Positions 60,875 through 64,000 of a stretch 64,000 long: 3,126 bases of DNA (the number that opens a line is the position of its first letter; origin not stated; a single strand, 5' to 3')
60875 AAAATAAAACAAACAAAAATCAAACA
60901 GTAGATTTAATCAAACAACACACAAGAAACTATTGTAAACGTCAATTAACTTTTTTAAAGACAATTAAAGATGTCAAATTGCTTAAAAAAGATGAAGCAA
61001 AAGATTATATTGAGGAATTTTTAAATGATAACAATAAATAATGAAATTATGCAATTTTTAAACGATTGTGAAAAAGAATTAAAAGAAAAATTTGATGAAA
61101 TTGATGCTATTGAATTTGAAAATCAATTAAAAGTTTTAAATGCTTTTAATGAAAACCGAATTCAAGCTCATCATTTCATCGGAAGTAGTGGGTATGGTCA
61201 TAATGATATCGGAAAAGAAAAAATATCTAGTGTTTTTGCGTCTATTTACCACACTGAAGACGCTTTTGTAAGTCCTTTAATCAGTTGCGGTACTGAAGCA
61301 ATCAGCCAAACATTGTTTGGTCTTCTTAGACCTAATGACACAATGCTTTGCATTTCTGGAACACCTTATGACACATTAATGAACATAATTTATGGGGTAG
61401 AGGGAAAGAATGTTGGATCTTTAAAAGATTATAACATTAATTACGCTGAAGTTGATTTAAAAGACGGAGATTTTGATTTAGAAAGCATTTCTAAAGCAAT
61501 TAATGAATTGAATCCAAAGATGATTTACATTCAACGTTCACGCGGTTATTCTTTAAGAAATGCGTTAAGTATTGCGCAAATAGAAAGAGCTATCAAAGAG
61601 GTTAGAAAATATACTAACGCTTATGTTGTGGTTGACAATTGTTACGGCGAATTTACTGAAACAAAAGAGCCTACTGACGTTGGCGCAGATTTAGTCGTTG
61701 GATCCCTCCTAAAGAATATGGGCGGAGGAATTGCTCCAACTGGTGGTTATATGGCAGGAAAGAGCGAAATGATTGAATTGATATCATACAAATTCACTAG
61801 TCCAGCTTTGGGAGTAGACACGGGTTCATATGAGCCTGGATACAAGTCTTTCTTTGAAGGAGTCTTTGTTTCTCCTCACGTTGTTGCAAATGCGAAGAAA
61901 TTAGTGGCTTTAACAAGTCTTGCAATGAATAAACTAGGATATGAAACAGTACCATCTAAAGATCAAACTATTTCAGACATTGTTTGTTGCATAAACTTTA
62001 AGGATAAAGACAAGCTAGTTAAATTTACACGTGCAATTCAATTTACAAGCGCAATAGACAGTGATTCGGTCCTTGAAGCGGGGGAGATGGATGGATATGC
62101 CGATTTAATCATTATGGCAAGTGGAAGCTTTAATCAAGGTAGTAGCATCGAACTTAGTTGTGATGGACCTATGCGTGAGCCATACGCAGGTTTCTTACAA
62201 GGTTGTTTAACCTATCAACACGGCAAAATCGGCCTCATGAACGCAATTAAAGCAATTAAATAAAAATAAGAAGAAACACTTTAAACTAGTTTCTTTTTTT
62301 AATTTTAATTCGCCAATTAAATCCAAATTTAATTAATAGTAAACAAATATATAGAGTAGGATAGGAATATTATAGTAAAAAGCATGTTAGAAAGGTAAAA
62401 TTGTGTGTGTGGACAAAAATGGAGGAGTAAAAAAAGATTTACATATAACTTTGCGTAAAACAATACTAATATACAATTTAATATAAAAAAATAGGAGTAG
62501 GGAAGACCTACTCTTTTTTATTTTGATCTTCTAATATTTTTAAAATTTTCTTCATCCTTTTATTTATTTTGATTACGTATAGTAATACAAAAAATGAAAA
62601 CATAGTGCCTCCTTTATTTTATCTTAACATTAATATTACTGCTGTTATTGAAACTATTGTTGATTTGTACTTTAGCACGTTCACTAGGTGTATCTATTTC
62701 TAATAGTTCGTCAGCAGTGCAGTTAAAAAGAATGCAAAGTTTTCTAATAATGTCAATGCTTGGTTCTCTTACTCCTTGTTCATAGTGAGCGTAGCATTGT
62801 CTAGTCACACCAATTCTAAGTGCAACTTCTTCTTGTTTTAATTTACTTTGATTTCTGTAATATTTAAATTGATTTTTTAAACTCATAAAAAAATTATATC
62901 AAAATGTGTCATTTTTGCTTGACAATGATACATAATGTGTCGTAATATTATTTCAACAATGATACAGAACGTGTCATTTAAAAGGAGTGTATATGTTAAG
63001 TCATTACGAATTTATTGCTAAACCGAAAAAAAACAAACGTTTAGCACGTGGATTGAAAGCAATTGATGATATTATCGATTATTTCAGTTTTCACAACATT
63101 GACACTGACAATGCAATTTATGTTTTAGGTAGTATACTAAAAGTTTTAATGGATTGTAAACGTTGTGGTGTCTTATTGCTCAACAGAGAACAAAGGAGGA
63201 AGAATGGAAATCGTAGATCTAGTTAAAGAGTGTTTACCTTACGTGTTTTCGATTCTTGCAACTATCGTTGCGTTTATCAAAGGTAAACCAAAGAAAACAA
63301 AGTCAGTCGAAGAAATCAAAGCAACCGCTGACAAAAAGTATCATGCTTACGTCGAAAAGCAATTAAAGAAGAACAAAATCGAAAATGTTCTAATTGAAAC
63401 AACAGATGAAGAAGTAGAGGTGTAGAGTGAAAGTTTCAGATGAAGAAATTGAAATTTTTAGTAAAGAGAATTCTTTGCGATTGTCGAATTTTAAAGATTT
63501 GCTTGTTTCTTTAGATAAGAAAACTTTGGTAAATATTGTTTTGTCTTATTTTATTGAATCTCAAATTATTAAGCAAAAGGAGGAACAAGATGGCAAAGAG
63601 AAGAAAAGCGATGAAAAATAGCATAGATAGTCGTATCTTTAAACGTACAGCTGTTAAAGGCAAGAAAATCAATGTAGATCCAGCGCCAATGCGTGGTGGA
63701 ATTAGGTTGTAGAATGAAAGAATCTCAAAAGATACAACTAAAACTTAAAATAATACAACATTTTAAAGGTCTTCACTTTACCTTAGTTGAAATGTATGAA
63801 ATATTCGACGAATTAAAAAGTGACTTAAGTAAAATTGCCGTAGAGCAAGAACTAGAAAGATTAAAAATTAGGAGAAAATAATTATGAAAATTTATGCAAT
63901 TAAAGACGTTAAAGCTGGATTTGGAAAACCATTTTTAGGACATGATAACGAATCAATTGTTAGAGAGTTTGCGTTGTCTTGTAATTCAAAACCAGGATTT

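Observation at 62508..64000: Integrase-less temperate element at the window edge with Microviridae-like small genes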

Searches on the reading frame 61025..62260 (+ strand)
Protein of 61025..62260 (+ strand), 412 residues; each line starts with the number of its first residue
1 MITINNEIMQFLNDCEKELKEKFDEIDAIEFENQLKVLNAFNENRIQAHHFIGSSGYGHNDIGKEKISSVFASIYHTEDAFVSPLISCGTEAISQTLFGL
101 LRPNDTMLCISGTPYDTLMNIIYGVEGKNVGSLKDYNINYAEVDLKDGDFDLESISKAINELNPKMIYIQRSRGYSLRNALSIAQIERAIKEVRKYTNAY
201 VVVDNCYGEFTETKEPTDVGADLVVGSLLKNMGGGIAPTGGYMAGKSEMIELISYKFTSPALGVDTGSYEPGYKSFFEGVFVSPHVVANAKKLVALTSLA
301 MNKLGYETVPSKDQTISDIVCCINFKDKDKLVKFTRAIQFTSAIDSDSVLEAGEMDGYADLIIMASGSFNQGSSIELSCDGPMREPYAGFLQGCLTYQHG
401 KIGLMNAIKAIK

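Call 17: find_encoding_contigs(protein=window:61025-62260:+, flank=10000, max_places=10)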
Protein seq(412 aa) (412 aa): 2 contigs read that carry it; 2 places shown.
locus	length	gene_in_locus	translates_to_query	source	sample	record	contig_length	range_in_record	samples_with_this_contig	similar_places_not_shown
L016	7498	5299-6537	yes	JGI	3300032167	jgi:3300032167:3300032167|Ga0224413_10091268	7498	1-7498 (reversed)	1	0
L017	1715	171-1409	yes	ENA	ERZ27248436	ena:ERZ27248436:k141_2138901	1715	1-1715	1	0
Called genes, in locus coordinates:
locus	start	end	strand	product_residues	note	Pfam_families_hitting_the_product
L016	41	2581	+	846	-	PF01624:MutS_I, PF05188:MutS_II, PF05192:MutS_III, PF05190:MutS_IV, PF00488:MutS_V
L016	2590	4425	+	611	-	PF02518:HATPase_c, PF13589:HATPase_c_3, PF01119:DNA_mis_repair, PF08676:MutL_C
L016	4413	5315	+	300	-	PF01745:IPT (weak), PF01715:IPPT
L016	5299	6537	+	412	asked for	PF06838:Met_gamma_lyase, PF01053:Cys_Met_Meta_PP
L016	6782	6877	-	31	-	-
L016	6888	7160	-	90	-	PF12844:HTH_19, PF13560:HTH_31, PF01381:HTH_3, PF13443:HTH_26 (weak)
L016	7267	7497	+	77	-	?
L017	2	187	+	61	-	?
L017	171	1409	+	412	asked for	PF06838:Met_gamma_lyase, PF01053:Cys_Met_Meta_PP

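Call 25: search_protein_families(library=ncbifam, proteins=[window:61025-62260:+], max_evalue=0.01)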
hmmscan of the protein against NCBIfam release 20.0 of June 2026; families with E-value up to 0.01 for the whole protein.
window:61025-62260:+ (412 aa): 34 families (the best 25 are shown)
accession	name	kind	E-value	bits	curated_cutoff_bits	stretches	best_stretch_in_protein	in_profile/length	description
NF005695.0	PRK07503.1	equivalog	8.4e-12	44.5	666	1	40-253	39-234/403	methionine gamma-lyase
TIGR01328.1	met_gam_lyase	equivalog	2e-11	43.4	549.7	1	41-254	34-229/391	methionine gamma-lyase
NF005871.0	PRK07811.1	equivalog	4.6e-09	35.3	513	1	57-248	53-225/389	cystathionine gamma-synthase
NF006097.0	PRK08249.1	equivalog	1.1e-08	33.9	600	1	71-253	72-235/402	cystathionine gamma-synthase family protein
NF004876.0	PRK06234.1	subfamily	9.7e-08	31.4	666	1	55-254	54-236/400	methionine gamma-lyase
NF041088.1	ala_glut_racmase_Arch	equivalog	2e-07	30.3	629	1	70-253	65-226/381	bifunctional L-alanine/L-glutamate racemase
NF006003.0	PRK08133.1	equivalog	2.7e-07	29.6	522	1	133-253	126-235/396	O-succinylhomoserine sulfhydrylase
NF005263.0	PRK06767.1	equivalog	6e-07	28.8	617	1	85-251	81-228/392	methionine gamma-lyase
NF005455.0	PRK07049.1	equivalog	1.2e-06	27.5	504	1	75-253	95-264/427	cystathionine gamma-synthase family protein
NF005047.0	PRK06460.1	equivalog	1.2e-05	24.4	501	1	73-254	53-215/376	hypothetical protein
TIGR02080.1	O_succ_thio_ly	equivalog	1.6e-05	23.8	504.55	1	78-248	64-215/382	cystathionine gamma-synthase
TIGR03576.1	pyridox_MJ0158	hypoth_equivalog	2.3e-05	23.7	304.45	1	183-258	154-229/346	TIGR03576 family pyridoxal phosphate-dependent enzyme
NF005976.0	PRK08064.1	equivalog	2.4e-05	23.5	627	1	87-246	76-215/390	cystathionine beta-lyase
TIGR01325.1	O_suc_HS_sulf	equivalog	4.9e-05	22.1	510.05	1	152-253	129-223/380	O-succinylhomoserine sulfhydrylase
TIGR01326.1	OAH_OAS_sulfhy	subfamily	5.5e-05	22.1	495.1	1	132-248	116-221/418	O-acetylhomoserine aminocarboxypropyltransferase/cysteine synthase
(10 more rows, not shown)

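Call 41: find_homologous_proteins(query=window:61025-62260:+, max_evalue=1e-100)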
Query window:61025-62260:+ (412 aa): 6773 proteins with E <= 1e-100 among 8000 candidates; the best 120 are listed.
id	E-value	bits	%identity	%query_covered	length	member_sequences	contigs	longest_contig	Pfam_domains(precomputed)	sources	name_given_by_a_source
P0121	4.2e-273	923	100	100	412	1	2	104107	PF06838.18,PF01053.27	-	-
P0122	2.4e-223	759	81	100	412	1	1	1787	PF06838.18,PF01053.27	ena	-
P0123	5.9e-223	758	81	100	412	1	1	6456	PF06838.18,PF01053.27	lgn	-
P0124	6.7e-223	758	82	100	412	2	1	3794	PF06838.18,PF01053.27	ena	-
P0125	6.8e-223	758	80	100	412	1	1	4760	PF06838.18,PF01053.27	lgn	-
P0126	5.8e-222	755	80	100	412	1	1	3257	PF06838.18,PF01053.27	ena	-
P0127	2.0e-221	753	79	100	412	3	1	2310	PF06838.18,PF01053.27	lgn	-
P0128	7.0e-221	751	81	100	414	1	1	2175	PF06838.18,PF01053.27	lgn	-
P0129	9.6e-221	751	79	100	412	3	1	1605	PF06838.18,PF01053.27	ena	-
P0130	1.5e-220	750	79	100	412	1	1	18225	PF06838.18,PF01053.27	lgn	-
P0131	2.0e-220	750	79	100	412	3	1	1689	PF06838.18,PF01053.27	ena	-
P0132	2.2e-220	750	80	100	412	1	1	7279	PF06838.18,PF01053.27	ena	-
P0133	2.4e-220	750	80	100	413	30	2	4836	PF06838.18,PF01053.27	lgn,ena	-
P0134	3.0e-220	749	79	100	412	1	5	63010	PF06838.18,PF01053.27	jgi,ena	-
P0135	3.3e-220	749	79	100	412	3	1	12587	PF06838.18,PF01053.27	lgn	-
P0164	9.3e-217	738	80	100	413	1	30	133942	PF06838.18,PF01053.27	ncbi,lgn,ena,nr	ncbi:MAG TPA: methionine gamma-lyase family protein [Candidatus Onthoplasma faecigallinarum]|nr:meth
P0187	1.1e-215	734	77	100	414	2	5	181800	PF06838.18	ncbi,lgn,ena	-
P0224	3.6e-214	729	78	100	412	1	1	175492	PF06838.18,PF01053.27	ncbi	-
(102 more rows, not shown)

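Call 43: find_encoding_contigs(protein=P0164, flank=10000, max_places=4)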
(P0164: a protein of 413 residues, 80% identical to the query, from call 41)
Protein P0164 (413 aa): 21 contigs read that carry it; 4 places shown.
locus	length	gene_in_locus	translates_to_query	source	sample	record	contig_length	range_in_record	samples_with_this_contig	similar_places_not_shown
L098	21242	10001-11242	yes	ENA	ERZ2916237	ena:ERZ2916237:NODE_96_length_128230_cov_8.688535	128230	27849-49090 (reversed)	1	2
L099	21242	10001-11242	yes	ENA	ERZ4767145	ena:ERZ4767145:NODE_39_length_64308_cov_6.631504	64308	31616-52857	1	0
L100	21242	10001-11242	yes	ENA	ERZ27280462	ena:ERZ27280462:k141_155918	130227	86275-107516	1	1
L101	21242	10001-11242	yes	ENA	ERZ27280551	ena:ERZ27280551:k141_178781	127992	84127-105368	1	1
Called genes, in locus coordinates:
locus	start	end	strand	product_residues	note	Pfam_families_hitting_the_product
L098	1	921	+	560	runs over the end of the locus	PF13230:GATase_4 (weak), PF13522:GATase_6, PF13537:GATase_7, PF01380:SIS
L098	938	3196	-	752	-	PF00912:Transgly, PF00905:Transpeptidase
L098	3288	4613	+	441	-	PF00919:UPF0004, PF04055:Radical_SAM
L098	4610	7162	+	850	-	PF01624:MutS_I, PF05188:MutS_II, PF05192:MutS_III, PF05190:MutS_IV, PF00488:MutS_V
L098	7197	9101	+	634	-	PF02518:HATPase_c, PF13589:HATPase_c_3, PF01119:DNA_mis_repair, PF08676:MutL_C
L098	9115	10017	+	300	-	PF01745:IPT (weak), PF01715:IPPT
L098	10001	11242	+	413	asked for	PF06838:Met_gamma_lyase, PF01053:Cys_Met_Meta_PP (weak)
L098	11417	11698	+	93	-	-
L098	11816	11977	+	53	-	-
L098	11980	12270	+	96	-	PF20577:Phage_ORF5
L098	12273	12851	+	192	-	PF09675:Chlamy_scaf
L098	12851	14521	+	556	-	PF02305:Phage_F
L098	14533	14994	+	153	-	-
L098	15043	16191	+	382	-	PF23343:REP_ORF2-G2P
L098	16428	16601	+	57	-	PF01402:RHH_1 (weak)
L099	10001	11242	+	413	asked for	PF06838:Met_gamma_lyase, PF01053:Cys_Met_Meta_PP (weak)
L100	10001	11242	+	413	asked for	PF06838:Met_gamma_lyase, PF01053:Cys_Met_Meta_PP (weak)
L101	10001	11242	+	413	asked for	PF06838:Met_gamma_lyase, PF01053:Cys_Met_Meta_PP (weak)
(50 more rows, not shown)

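Call 78: find_encoding_contigs(protein=P0134, flank=9000, max_places=3)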
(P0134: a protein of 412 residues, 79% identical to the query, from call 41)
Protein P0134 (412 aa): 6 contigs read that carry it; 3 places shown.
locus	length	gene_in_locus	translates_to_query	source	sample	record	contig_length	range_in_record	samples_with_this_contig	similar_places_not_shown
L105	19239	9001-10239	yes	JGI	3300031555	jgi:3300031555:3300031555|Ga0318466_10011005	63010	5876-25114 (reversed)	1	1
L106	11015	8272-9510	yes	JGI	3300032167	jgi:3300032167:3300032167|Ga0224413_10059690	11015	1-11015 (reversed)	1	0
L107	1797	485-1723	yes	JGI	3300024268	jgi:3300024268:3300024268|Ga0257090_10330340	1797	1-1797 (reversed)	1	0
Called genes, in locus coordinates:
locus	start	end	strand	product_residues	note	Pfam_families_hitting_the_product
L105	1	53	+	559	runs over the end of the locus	PF13522:GATase_6, PF13537:GATase_7, PF01380:SIS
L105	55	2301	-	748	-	PF00912:Transgly, PF00905:Transpeptidase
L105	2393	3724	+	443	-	PF00919:UPF0004, PF04055:Radical_SAM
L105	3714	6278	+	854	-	PF01624:MutS_I, PF05188:MutS_II, PF05192:MutS_III, PF05190:MutS_IV, PF00488:MutS_V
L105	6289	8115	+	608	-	PF02518:HATPase_c (weak), PF13589:HATPase_c_3, PF01119:DNA_mis_repair, PF08676:MutL_C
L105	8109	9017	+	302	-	PF01745:IPT, PF01715:IPPT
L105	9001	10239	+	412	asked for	PF06838:Met_gamma_lyase, PF01053:Cys_Met_Meta_PP (weak)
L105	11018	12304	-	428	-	PF02403:Seryl_tRNA_N, PF00587:tRNA-synt_2b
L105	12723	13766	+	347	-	PF00589:Phage_integrase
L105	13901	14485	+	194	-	PF01726:LexA_DNA_bind, PF00717:Peptidase_S24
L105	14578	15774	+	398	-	PF03551:PadR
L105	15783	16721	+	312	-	PF00005:ABC_tran, PF13304:AAA_21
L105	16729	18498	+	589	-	PF12679:ABC2_membrane_2, PF10920:DUF2705, PF12730:ABC2_membrane_4 (weak)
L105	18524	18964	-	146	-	PF00075:RNase_H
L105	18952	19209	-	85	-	-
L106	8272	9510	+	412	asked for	PF06838:Met_gamma_lyase, PF01053:Cys_Met_Meta_PP (weak)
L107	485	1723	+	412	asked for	PF06838:Met_gamma_lyase, PF01053:Cys_Met_Meta_PP (weak)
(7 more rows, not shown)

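Call 79: find_encoding_contigs(protein=P0224, flank=9000, max_places=2)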
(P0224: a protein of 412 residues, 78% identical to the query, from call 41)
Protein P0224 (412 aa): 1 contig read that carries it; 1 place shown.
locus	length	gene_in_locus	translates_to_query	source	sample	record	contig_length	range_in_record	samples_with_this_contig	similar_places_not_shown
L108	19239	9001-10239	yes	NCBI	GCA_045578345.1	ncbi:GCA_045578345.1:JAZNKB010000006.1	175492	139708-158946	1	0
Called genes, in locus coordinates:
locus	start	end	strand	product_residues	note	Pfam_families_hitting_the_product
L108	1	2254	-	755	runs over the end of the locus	PF00912:Transgly, PF00905:Transpeptidase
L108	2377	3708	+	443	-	PF00919:UPF0004, PF04055:Radical_SAM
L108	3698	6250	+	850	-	PF01624:MutS_I, PF05188:MutS_II, PF05192:MutS_III, PF05190:MutS_IV, PF00488:MutS_V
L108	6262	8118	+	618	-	PF02518:HATPase_c, PF13589:HATPase_c_3, PF01119:DNA_mis_repair, PF08676:MutL_C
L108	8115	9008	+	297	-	PF01745:IPT (weak), PF01715:IPPT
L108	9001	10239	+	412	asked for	PF06838:Met_gamma_lyase, PF01053:Cys_Met_Meta_PP (weak)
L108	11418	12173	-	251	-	-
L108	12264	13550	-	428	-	PF02403:Seryl_tRNA_N, PF00587:tRNA-synt_2b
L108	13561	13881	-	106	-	-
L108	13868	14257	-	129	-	-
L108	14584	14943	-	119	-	-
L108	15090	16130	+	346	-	PF00589:Phage_integrase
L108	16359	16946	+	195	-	PF01726:LexA_DNA_bind, PF00717:Peptidase_S24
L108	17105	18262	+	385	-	PF03551:PadR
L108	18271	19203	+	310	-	PF00005:ABC_tran, PF13304:AAA_21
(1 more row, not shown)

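Call 80: find_encoding_contigs(protein=P0187, flank=9000, max_places=3)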
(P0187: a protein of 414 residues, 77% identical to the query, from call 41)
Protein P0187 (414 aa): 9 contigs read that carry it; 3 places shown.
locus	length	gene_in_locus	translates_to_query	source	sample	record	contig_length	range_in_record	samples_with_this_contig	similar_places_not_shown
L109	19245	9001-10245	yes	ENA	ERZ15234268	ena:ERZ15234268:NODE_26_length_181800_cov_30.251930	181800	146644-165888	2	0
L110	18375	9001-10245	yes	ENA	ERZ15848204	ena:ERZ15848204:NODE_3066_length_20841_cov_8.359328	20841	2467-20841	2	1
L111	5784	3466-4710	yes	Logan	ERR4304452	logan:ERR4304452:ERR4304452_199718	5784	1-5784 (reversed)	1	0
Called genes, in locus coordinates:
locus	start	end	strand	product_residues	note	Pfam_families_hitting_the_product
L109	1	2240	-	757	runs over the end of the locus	PF00912:Transgly, PF00905:Transpeptidase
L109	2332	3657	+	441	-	PF00919:UPF0004, PF04055:Radical_SAM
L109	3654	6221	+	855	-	PF01624:MutS_I, PF05188:MutS_II, PF05192:MutS_III, PF05190:MutS_IV, PF00488:MutS_V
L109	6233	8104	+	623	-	PF02518:HATPase_c, PF13589:HATPase_c_3, PF01119:DNA_mis_repair, PF08676:MutL_C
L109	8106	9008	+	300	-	PF01745:IPT (weak), PF01715:IPPT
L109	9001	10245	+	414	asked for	PF06838:Met_gamma_lyase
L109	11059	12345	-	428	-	PF02403:Seryl_tRNA_N, PF00587:tRNA-synt_2b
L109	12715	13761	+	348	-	PF00589:Phage_integrase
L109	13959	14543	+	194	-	PF01726:LexA_DNA_bind, PF00717:Peptidase_S24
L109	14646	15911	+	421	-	PF03551:PadR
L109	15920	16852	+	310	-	PF00005:ABC_tran, PF13304:AAA_21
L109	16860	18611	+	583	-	PF12679:ABC2_membrane_2, PF12698:ABC2_membrane_3, PF10920:DUF2705, PF12730:ABC2_membrane_4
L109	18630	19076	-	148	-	PF00075:RNase_H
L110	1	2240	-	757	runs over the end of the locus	PF00912:Transgly, PF00905:Transpeptidase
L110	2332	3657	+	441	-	PF00919:UPF0004, PF04055:Radical_SAM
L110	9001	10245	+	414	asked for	PF06838:Met_gamma_lyase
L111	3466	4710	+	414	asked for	PF06838:Met_gamma_lyase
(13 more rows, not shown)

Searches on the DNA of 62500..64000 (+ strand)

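Call 6: search_dna_similar(query=window:62500-64000:+, collection=phages, mode=distant)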
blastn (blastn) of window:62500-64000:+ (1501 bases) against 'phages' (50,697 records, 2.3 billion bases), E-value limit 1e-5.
Records with a match: 1; places in all: 1; records where one place covers at least 80% of the query: 0.
Best place of each record, by identity: 60-80% 1.
By first word of the organism name: bajarodmic 1.
By host as written in the record: - 1.
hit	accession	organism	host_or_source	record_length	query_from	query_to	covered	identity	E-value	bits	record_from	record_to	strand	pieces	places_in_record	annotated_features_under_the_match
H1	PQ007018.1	bajarodmic virus 781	Dipodomys merriami feces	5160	115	1396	33%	74.2%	3e-41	298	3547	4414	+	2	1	hypothetical protein | nonstructural protein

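Call 60: search_rna_families(sources=[L018, L099], threshold=gathering)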
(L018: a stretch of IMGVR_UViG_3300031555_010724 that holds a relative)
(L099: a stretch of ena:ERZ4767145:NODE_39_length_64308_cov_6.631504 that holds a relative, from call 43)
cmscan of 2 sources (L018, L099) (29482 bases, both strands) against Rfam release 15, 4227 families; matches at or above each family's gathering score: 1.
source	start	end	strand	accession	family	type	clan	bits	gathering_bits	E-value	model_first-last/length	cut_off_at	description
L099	20079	20150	-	RF00005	tRNA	Gene; tRNA;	CL00001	63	29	1.2e-11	1-71/71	no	tRNA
